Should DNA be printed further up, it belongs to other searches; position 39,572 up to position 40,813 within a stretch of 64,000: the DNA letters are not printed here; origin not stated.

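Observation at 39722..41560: Complete mini-integron: intact IntI, attI core, and a single cassette encoding a secreted protein of unknown function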

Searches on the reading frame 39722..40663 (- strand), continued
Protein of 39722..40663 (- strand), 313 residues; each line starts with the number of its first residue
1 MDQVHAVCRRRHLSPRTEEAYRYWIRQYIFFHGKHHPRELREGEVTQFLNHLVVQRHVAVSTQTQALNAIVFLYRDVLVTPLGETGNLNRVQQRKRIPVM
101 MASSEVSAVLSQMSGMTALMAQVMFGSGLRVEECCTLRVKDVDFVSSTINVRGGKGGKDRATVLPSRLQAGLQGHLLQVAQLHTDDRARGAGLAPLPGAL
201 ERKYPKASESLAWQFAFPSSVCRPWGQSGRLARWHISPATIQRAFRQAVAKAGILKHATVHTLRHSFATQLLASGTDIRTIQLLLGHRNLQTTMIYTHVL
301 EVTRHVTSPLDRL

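Call 92: search_dna_similar(query=window:39722-40663:-, collection=plasmids, mode=protein, max_rows=12, max_evalue=1e-40)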
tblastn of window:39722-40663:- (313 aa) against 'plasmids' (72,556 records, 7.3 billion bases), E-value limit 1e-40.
The search stops at 5000 records and this limit was reached: more records match than are counted here, and every count below describes the 5000 best-scoring records only.
Records with a match: at least 5000; places in all: 6099; records where one place covers at least 80% of the query: 5000.
Best place of each record, by identity: <60% 5000.
By first word of the organism name: Klebsiella 1860; Escherichia 1496; Salmonella 460; Enterobacter 388; Pseudomonas 168; Citrobacter 140; Shigella 86; Providencia 60; Aeromonas 56; Raoultella 38; and 41 more.
By predicted mobility (MOB-suite, as given by PLSDB): conjugative 3611; non-mobilizable 739; mobilizable 650.
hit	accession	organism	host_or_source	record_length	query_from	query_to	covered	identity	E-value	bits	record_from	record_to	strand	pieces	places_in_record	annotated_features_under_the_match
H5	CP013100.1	Candidatus Tenderia electrophaga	mixed culture,Biocathode MCL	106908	1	313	100%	55.0%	5e-111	360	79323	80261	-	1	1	integrase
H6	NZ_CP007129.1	Gemmatirosa kalamazoonensis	-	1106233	1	311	99%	49.4%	2e-74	255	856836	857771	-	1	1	record has no annotation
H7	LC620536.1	Klebsiella pneumoniae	-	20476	1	313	100%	48.9%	7e-77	262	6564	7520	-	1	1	none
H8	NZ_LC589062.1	Enterobacter kobei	-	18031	1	313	100%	48.9%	8e-77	262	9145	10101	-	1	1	integron integrase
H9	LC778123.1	Brucella intermedia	assembly,hospital sewage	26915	1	313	100%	48.9%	8e-77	262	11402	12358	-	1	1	intI3: class 3 integron integrase IntI3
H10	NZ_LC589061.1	Klebsiella quasipneumoniae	-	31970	1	313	100%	48.9%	8e-77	262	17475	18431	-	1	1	integron integrase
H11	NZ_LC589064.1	Pseudomonas aeruginosa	-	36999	1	313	100%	48.9%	8e-77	262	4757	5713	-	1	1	integron integrase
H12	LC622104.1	Klebsiella quasipneumoniae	-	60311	1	313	100%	48.9%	8e-77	262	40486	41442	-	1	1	intI3: class 3 integron integrase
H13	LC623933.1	Klebsiella pneumoniae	-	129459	1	313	100%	48.9%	8e-77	262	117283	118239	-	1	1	intI3: class 3 integron integrase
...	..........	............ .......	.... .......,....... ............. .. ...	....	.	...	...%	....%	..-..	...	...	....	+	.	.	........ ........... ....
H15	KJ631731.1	uncultured bacterium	-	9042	1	313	100%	48.9%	9e-77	262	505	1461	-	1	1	int3: class 3 integrase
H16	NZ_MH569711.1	Serratia marcescens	urine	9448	1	313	100%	48.9%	9e-77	262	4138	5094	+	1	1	integron integrase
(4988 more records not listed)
